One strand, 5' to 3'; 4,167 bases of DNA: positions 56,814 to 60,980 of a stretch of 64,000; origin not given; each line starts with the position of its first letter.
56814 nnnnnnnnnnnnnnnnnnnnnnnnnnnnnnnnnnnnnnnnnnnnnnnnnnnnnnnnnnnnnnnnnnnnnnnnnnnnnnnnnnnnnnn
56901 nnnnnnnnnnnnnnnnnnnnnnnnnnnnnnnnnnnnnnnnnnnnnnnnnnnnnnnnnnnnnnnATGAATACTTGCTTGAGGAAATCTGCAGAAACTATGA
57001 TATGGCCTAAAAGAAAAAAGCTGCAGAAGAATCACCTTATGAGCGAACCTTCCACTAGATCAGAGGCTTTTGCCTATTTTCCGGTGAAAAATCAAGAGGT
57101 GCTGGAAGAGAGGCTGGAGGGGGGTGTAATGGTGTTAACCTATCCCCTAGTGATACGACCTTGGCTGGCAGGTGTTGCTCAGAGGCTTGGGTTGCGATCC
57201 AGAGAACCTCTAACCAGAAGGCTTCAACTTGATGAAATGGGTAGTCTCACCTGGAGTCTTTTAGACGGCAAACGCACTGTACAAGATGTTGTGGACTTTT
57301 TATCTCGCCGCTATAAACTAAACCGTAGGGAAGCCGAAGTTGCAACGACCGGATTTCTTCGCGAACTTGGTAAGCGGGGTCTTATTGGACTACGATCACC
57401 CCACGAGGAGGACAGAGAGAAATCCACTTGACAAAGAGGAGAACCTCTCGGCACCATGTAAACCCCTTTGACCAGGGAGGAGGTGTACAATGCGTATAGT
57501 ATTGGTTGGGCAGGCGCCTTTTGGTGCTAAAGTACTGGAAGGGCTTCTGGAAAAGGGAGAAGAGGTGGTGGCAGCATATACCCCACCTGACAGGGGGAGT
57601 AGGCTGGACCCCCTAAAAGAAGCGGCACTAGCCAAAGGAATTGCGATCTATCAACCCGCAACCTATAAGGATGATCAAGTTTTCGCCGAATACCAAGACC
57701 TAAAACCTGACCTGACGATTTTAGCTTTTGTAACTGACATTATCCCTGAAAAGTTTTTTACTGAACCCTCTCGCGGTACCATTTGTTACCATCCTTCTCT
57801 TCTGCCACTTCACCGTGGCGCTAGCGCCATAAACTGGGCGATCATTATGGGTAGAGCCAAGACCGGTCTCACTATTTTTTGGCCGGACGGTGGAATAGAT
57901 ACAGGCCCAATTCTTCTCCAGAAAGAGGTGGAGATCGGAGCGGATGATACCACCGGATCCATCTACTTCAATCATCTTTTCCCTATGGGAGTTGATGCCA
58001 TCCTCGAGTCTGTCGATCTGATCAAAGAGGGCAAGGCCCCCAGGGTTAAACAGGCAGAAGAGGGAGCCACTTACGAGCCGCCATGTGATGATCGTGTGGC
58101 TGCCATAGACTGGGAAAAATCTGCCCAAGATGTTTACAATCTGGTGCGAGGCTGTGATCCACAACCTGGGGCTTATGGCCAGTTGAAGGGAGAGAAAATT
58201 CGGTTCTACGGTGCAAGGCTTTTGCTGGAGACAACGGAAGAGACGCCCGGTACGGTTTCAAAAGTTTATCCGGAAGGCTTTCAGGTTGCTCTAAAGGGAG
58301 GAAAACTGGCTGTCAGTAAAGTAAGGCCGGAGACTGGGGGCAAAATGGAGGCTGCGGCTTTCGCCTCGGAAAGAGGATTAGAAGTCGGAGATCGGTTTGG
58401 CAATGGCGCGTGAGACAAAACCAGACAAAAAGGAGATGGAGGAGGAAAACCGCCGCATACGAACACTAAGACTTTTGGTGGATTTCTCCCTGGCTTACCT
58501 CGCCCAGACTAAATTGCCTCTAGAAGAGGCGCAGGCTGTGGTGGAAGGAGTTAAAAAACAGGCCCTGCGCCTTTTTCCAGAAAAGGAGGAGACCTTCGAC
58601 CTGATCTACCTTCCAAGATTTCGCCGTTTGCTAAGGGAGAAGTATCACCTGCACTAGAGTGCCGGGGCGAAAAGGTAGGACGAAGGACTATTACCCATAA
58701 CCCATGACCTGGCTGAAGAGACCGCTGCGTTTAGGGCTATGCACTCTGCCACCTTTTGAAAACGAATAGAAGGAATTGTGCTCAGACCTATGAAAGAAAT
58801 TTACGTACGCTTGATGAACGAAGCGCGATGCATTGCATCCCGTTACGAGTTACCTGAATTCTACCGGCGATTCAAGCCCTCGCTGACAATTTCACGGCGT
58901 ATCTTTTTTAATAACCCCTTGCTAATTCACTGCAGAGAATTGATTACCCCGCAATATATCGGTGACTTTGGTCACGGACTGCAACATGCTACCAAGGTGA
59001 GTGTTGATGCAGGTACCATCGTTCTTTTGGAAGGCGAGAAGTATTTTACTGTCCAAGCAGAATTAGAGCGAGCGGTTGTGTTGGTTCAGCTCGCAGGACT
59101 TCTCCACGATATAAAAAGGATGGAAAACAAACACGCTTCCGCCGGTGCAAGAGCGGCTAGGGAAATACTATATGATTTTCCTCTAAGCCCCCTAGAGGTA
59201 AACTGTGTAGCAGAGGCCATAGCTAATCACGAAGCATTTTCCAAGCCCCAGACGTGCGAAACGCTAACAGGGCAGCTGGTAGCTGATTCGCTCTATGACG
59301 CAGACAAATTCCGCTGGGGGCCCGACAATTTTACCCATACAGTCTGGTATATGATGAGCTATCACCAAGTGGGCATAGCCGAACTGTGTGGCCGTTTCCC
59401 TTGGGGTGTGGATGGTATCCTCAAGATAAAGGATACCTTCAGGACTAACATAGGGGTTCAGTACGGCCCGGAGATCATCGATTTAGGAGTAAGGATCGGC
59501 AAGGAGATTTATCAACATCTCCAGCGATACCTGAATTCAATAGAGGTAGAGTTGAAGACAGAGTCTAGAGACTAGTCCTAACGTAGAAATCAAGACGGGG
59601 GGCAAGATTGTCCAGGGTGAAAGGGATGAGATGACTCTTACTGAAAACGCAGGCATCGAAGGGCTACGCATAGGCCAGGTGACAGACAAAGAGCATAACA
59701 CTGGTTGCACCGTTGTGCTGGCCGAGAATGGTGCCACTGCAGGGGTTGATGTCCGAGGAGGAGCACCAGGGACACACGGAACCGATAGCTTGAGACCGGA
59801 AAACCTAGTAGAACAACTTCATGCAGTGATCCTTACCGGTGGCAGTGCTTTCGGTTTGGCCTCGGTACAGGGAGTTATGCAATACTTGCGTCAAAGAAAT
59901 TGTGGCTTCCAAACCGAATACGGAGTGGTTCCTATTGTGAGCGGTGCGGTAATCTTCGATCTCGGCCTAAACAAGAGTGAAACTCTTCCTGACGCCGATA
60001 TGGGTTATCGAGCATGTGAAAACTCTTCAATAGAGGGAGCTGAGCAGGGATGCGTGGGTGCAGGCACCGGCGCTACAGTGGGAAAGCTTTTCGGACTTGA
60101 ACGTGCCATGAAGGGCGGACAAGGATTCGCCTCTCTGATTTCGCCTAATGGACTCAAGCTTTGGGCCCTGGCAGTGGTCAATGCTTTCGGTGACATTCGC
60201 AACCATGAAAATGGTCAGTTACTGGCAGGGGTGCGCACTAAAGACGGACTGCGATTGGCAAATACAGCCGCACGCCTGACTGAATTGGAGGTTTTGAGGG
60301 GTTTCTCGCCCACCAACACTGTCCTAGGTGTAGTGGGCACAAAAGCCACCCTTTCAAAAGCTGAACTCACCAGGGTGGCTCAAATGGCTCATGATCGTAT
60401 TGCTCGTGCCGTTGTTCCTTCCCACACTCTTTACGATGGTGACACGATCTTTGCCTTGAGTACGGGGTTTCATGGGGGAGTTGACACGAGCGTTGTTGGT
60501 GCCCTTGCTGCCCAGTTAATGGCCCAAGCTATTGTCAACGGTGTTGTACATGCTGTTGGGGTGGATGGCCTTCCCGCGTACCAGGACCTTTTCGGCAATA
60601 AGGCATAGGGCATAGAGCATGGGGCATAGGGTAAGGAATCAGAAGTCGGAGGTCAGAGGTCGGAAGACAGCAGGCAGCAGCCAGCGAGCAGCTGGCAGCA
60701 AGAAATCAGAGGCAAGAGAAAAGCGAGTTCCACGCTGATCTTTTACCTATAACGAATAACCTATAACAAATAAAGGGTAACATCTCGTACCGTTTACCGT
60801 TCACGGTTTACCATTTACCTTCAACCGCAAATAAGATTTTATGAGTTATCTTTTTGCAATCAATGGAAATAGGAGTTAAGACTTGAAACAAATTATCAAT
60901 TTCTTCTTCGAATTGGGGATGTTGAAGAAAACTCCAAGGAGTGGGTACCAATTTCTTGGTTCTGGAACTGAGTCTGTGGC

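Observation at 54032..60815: Near-identical 158/179-bp inverted repeats bracket a 6.4-kb, eight-gene block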

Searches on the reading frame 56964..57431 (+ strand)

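Call 11: search_protein_families(library=pfam, proteins=[window:56964-57431:+])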
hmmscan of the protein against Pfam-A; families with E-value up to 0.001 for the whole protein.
window:56964-57431:+ (155 aa): 1 family
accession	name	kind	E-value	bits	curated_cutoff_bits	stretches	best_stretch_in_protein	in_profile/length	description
PF05402.18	PqqD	-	4.6e-10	40.1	23.4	1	88-141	14-67/67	Coenzyme PQQ synthesis protein D (PqqD)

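Call 28: search_protein_families(library=ncbifam, proteins=[window:56964-57431:+], max_evalue=0.01)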
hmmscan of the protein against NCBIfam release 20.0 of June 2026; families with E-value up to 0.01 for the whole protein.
window:56964-57431:+ (155 aa): 4 families
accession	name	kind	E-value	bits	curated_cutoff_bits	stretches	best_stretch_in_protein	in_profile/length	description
NF033536.1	lasso_PqqD_Bac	exception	4.9e-06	26.6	80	1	88-141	33-86/88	lasso peptide biosynthesis PqqD family chaperone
TIGR04248.1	SCM_PqqD_rel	equivalog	3.2e-05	24.1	100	1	89-143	29-83/84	SynChlorMet cassette protein ScmD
TIGR03859.1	PQQ_PqqD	equivalog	0.00033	20.5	46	1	87-140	27-79/81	pyrroloquinoline quinone biosynthesis peptide chaperone PqqD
TIGR04302.1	geo_PqqD_fam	equivalog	0.0074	16.7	100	0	87-141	47-100/102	GeoRSP system PqqD family peptide chaperone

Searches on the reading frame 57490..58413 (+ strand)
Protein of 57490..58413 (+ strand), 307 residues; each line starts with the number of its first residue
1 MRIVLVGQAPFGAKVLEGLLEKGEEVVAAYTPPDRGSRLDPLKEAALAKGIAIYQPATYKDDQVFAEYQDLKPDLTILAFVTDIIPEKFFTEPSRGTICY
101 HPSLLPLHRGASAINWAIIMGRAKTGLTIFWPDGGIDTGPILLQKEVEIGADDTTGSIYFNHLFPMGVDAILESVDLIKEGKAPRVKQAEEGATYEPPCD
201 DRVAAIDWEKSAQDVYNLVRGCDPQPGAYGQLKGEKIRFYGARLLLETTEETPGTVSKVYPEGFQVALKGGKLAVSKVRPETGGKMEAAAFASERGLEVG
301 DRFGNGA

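Call 11: search_protein_families(library=pfam, proteins=[window:57490-58413:+])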
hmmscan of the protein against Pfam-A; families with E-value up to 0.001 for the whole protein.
window:57490-58413:+ (307 aa): 2 families
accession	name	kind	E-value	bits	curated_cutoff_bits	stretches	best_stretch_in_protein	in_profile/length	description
PF00551.24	Formyl_trans_N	-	7.8e-30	104.4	26.1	1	1-159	1-166/181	Formyl transferase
PF02911.23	Formyl_trans_C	-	4.5e-20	72.1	21.1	1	204-293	7-97/100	Formyl transferase, C-terminal domain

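Call 22: find_related_loci(query=window:57490-58413:+, collection=genome_contigs, flank=10000)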
Query window:57490-58413:+ (307 aa) in genome_contigs; peptide patterns used: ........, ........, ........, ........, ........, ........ (x = any residue, [..] = any of these).
402 stretches matched a pattern; 220 encode a relative of the query (tblastn E <= 1e-3); the best 80 are kept; 80 distinct loci.
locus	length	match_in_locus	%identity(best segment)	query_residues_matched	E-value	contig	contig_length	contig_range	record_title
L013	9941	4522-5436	86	1-305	4e-177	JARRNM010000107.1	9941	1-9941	MAG: Deltaproteobacteria bacterium isolate Spart_124_MAG scaffold_3959, whole genome shotgun sequence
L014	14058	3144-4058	83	1-305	7e-174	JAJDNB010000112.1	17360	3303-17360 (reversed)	MAG: Deltaproteobacteria bacterium isolate ALJrbin.12 k141_8435258, whole genome shotgun sequence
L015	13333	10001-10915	80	1-304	2e-167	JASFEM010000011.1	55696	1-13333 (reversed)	MAG: Syntrophobacterales bacterium isolate D0606M12metaG_Bin_34 D0606M12metaG_FD_scaffold_45_c1, whole genome shotgun se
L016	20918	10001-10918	79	1-305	3e-166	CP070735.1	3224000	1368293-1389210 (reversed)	MAG: Deltaproteobacteria bacterium isolate bin40 chromosome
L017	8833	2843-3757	79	1-305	1e-164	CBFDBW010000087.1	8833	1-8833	MAG TPA_asm: uncultured Syntrophobacterales bacterium isolate SRR26215671_binner23_Refined_43 genome assembly, contig: E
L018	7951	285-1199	78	1-305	2e-162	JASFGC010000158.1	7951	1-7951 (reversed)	MAG: Syntrophobacterales bacterium isolate D0606S20remetaG_Bin_93 D0606S20remetaG_FD_scaffold_567_c1, whole genome shotg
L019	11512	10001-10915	77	1-305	1e-161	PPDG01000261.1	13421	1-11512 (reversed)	MAG: Desulfobacteraceae bacterium isolate BM002 sc_2720, whole genome shotgun sequence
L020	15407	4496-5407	77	1-303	7e-159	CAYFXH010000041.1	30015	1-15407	MAG TPA_asm: uncultured Desulfobacteraceae bacterium isolate ERP108616_co2_158 genome assembly, contig: NODE_1926_length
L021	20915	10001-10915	76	1-304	2e-157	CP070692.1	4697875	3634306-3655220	MAG: Deltaproteobacteria bacterium isolate bin617 chromosome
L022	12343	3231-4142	69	1-303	2e-147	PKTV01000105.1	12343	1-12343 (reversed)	MAG: Desulfobacteraceae bacterium isolate BM005 sc_2999, whole genome shotgun sequence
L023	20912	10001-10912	70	1-303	2e-147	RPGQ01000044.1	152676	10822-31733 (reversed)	MAG: Desulfobacteraceae bacterium Eth-SRB2 Scaffold163_pilon, whole genome shotgun sequence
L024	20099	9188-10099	70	1-303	1e-146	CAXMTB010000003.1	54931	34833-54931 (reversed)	MAG: uncultured Nitrospinaceae bacterium isolate 10C-St8-MC-01_bin.13.strict genome assembly, contig: NODE_3_length_5493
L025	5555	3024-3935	69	1-303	9e-147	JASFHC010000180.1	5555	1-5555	MAG: Desulfobacterales bacterium isolate D0608M02metaG_Bin_359 D0608M02metaG_FD_scaffold_1624_c1, whole genome shotgun s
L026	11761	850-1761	71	1-303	1e-145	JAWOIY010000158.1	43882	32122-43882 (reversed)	MAG: Desulfobacterales bacterium isolate CWP6-1.bin.108 k191_2549910, whole genome shotgun sequence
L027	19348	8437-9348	69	1-303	5e-145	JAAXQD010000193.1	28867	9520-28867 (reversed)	MAG: Desulfobacterales bacterium isolate MAG-BB-01-B scaffold_159, whole genome shotgun sequence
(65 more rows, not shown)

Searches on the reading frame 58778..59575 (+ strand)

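Call 11: search_protein_families(library=pfam, proteins=[window:58778-59575:+])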
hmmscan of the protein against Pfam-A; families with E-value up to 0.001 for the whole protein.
window:58778-59575:+ (265 aa): 1 family
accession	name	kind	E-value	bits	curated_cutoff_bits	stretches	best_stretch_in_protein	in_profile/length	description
PF01966.28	HD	-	0.00015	22.5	22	1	86-156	20-90/116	HD domain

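Call 28: search_protein_families(library=ncbifam, proteins=[window:58778-59575:+], max_evalue=0.01)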
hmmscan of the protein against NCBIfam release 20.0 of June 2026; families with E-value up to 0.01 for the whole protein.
window:58778-59575:+ (265 aa): 5 families
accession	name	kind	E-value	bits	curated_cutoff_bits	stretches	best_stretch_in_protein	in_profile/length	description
NF045665.1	NTPtran_DVU1551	equivalog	3.1e-07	29.8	315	1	52-181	204-313/359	DVU_1551 family NTP transferase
TIGR01693.1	UTase_glnD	equivalog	0.00089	17.6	519.4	1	102-155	467-521/850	[protein-PII] uridylyltransferase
NF003467.0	PRK05092.1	equivalog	0.0012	16.7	959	1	103-156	542-596/940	[protein-PII] uridylyltransferase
TIGR00277.1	HDIG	domain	0.0019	18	27.6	1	95-129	22-67/84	HDIG domain-containing metalloprotein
NF002895.0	PRK03381.1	equivalog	0.0072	14.5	631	1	102-151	445-495/782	[protein-PII] uridylyltransferase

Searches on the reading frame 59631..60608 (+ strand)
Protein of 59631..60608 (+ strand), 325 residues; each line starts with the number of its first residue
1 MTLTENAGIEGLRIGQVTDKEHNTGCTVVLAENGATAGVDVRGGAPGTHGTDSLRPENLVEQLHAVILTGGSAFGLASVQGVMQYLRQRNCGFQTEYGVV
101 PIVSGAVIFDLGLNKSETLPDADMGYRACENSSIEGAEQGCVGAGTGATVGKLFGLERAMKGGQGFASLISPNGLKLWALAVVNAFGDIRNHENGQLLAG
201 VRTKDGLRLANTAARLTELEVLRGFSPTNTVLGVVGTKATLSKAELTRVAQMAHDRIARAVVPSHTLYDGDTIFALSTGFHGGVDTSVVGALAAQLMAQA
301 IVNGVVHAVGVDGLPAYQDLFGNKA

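Call 11: search_protein_families(library=pfam, proteins=[window:59631-60608:+])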
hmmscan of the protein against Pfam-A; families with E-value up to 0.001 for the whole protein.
window:59631-60608:+ (325 aa): 1 family
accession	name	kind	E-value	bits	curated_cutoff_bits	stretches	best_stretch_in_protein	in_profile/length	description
PF03576.19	Peptidase_S58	-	1.3e-40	140.2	23.9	1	9-313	6-301/307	Peptidase family S58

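Call 15: find_encoding_contigs(protein=window:59631-60608:+, flank=10000, max_places=10)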
Protein window:59631-60608:+ (325 aa): no gene with exactly this product is on record in the collection.

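Call 17: find_homologous_proteins(query=window:59631-60608:+, max_evalue=1e-40)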
Query window:59631-60608:+ (325 aa): 7863 proteins with E <= 1e-40 among 8000 candidates; the best 120 are listed.
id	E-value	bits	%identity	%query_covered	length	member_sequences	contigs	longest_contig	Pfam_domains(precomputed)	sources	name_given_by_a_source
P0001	2.0e-202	689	98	100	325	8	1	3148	PF03576.20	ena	-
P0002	3.9e-198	675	95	100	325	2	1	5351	PF03576.20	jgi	-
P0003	1.9e-189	647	91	100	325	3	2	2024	PF03576.20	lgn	-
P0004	9.6e-187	638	90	100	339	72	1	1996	PF03576.20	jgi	jgi:L-aminopeptidase/D-esterase-like protein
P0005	5.2e-186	635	90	100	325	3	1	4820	PF03576.20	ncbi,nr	ncbi:MAG: P1 family peptidase [Deltaproteobacteria bacterium]|nr:P1 family peptidase [Deltaproteobac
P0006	1.0e-184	631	90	100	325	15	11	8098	PF03576.20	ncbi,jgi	ncbi:MAG: P1 family peptidase [Syntrophobacterales bacterium]|jgi:L-aminopeptidase/D-esterase-like p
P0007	2.1e-184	630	90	100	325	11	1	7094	PF03576.20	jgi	jgi:L-aminopeptidase/D-esterase-like protein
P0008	4.0e-184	629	89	100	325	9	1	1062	PF03576.20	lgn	-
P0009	4.3e-183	626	88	100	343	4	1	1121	PF03576.20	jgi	-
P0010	7.1e-183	625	88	100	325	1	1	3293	PF03576.20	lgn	-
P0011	3.2e-180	616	87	100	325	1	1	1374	PF03576.20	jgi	jgi:L-aminopeptidase/D-esterase-like protein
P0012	2.8e-179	613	87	98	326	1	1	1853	PF03576.20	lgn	-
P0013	1.6e-178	611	86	100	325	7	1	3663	PF03576.20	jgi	jgi:L-aminopeptidase/D-esterase-like protein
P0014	2.6e-178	610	86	100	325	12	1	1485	PF03576.20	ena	-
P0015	2.9e-178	610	87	100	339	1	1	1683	PF03576.20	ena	-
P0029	2.4e-162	557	78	100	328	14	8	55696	PF03576.20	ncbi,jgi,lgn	ncbi:MAG: P1 family peptidase [Syntrophobacterales bacterium]|jgi:L-aminopeptidase/D-esterase-like p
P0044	3.2e-147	508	73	99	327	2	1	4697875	PF03576.20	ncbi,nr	ncbi:MAG: P1 family peptidase [Deltaproteobacteria bacterium]|nr:MAG: P1 family peptidase [Deltaprot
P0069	6.1e-100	352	57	95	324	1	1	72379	PF03576.20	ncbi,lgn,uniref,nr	ncbi:P1 family peptidase [Thermodesulforhabdus norvegica]|uniref:L-aminopeptidase/D-esterase n=1 Tax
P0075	2.0e-98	348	54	98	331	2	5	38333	PF03576.20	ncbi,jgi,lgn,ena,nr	ncbi:MAG: P1 family peptidase [Deltaproteobacteria bacterium]|nr:P1 family peptidase [Deltaproteobac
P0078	5.5e-97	343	53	96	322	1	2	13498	PF03576.20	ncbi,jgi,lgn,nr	ncbi:MAG: P1 family peptidase [Desulforhabdus sp.]|jgi:L-aminopeptidase/D-esterase-like protein|nr:P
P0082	1.2e-96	342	54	96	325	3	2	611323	PF03576.20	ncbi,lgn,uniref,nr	ncbi:P1 family peptidase [Desulfoferrobacter suflitae]|uniref:P1 family peptidase n=1 Tax=Desulfofer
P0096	5.9e-95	336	53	96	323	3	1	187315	PF03576.20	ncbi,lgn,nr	ncbi:MAG: P1 family peptidase [Deltaproteobacteria bacterium]|nr:P1 family peptidase [Deltaproteobac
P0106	2.5e-93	331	53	96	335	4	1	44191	PF03576.20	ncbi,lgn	ncbi:MAG: P1 family peptidase [Syntrophobacteraceae bacterium]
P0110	5.7e-93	330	55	96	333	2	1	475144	PF03576.20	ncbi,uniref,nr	ncbi:P1 family peptidase [Desulfosoma caldarium]|uniref:L-aminopeptidase/D-esterase-like protein n=1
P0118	2.2e-92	328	51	98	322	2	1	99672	PF03576.20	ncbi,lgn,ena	ncbi:MAG: P1 family peptidase [Desulfoferrobacter sp.]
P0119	2.3e-92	328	49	98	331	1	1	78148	PF03576.20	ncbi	ncbi:MAG: P1 family peptidase [Syntrophobacteraceae bacterium]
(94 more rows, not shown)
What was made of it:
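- On STRR-like intergenic heptamer arrays: The best protein relatives are Deltaproteobacteria, Syntrophobacterales or Desulfobacteraceae MAGs (calls 17, 22).
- Tried and rejected: Protein homologues place the window in Deltaproteobacteria/Syntrophobacterales MAGs (calls 17, 22), so it was rejected.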

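Call 18: find_encoding_contigs(protein=P0001, flank=10000, max_places=5)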
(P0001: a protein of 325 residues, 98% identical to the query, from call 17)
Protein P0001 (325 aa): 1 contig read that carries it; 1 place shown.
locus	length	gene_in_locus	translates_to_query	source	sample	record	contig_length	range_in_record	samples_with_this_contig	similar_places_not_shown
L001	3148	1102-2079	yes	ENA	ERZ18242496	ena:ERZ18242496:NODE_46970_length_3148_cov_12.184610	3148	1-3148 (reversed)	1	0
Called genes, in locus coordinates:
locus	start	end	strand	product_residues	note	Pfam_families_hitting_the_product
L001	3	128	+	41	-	?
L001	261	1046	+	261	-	-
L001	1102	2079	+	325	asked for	PF03576:Peptidase_S58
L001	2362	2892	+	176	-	PF12917:YfbR-like, PF13023:HD_3, PF01966:HD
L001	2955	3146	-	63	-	?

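Call 19: find_encoding_contigs(protein=P0002, flank=10000, max_places=5)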
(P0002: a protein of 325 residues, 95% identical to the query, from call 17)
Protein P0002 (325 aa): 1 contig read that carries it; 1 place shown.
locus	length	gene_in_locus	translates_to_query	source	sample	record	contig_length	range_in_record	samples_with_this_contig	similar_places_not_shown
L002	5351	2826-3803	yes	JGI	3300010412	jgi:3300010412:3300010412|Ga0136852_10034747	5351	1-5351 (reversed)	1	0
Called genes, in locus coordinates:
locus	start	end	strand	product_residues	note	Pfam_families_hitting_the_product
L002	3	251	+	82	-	?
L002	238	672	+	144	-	PF05402:PqqD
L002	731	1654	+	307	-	PF00551:Formyl_trans_N, PF02911:Formyl_trans_C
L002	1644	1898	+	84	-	-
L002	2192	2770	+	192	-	-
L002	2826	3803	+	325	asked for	PF03576:Peptidase_S58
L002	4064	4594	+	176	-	PF12917:YfbR-like, PF13023:HD_3, PF01966:HD (weak)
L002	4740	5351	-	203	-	?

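Call 20: find_encoding_contigs(protein=P0006, flank=10000, max_places=10)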
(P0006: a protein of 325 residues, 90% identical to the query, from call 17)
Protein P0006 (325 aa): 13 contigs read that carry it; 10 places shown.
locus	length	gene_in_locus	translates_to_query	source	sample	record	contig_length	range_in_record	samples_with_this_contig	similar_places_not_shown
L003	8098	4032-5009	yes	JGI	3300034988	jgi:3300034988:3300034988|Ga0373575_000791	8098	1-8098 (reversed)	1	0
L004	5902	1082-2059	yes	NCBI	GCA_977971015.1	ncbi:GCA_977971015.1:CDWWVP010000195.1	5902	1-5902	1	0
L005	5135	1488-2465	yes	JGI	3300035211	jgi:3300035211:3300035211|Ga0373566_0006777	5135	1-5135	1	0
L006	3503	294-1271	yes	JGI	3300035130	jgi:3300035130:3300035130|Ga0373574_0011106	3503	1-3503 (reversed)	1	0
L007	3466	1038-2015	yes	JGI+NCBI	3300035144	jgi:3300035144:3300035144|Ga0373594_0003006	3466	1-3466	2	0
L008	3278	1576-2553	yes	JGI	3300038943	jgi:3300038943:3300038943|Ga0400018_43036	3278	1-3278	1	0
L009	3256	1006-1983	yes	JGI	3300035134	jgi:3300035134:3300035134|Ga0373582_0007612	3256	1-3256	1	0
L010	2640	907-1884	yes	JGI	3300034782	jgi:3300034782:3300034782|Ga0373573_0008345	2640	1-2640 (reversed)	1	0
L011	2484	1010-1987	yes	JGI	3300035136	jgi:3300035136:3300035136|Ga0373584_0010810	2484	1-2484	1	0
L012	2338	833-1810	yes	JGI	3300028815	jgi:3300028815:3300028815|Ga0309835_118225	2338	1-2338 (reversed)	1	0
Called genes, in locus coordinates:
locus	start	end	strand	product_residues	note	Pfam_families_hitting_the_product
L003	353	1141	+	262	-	-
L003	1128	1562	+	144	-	PF05402:PqqD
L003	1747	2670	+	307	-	PF00551:Formyl_trans_N, PF02911:Formyl_trans_C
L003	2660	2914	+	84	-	-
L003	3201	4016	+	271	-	PF01966:HD (weak)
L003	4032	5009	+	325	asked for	PF03576:Peptidase_S58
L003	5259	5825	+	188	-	PF12917:YfbR-like, PF13023:HD_3, PF01966:HD (weak)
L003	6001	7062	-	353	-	PF01590:GAF, PF13185:GAF_2, PF13492:GAF_3, PF00990:GGDEF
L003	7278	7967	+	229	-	PF03848:TehB (weak), PF10294:Methyltransf_16, PF05175:MTS, PF13489:Methyltransf_23, PF08242:Methyltransf_12 (weak), PF13649:Methyltransf_25 (weak), PF13847:Methyltransf_31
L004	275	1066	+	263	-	PF01966:HD (weak)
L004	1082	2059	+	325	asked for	PF03576:Peptidase_S58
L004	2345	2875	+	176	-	PF12917:YfbR-like, PF13023:HD_3, PF01966:HD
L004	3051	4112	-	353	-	PF01590:GAF, PF13185:GAF_2, PF13492:GAF_3, PF00990:GGDEF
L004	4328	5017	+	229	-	PF03848:TehB (weak), PF10294:Methyltransf_16, PF05175:MTS, PF13489:Methyltransf_23, PF08242:Methyltransf_12 (weak), PF13649:Methyltransf_25 (weak), PF13847:Methyltransf_31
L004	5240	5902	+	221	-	?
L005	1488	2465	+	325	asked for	PF03576:Peptidase_S58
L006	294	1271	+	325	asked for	PF03576:Peptidase_S58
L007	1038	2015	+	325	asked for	PF03576:Peptidase_S58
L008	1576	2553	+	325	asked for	PF03576:Peptidase_S58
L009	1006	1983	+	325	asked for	PF03576:Peptidase_S58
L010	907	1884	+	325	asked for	PF03576:Peptidase_S58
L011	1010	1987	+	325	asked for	PF03576:Peptidase_S58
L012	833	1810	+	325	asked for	PF03576:Peptidase_S58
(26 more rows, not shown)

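Call 28: search_protein_families(library=ncbifam, proteins=[window:59631-60608:+], max_evalue=0.01)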
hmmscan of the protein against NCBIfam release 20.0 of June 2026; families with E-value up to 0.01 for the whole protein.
window:59631-60608:+ (325 aa): 0 families

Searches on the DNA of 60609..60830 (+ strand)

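Call 61: search_dna_similar(query=window:60609-60830:+, collection=plasmids, mode=distant, max_rows=5)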
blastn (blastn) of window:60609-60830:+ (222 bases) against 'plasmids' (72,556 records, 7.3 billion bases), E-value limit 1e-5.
No match.

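Call 62: search_dna_similar(query=window:60609-60830:+, collection=phages, mode=distant, max_rows=5)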
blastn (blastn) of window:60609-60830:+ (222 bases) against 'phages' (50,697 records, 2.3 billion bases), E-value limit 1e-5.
No match.
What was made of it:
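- Tried and rejected: blastn against plasmids and phages: no match (calls 61, 62).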
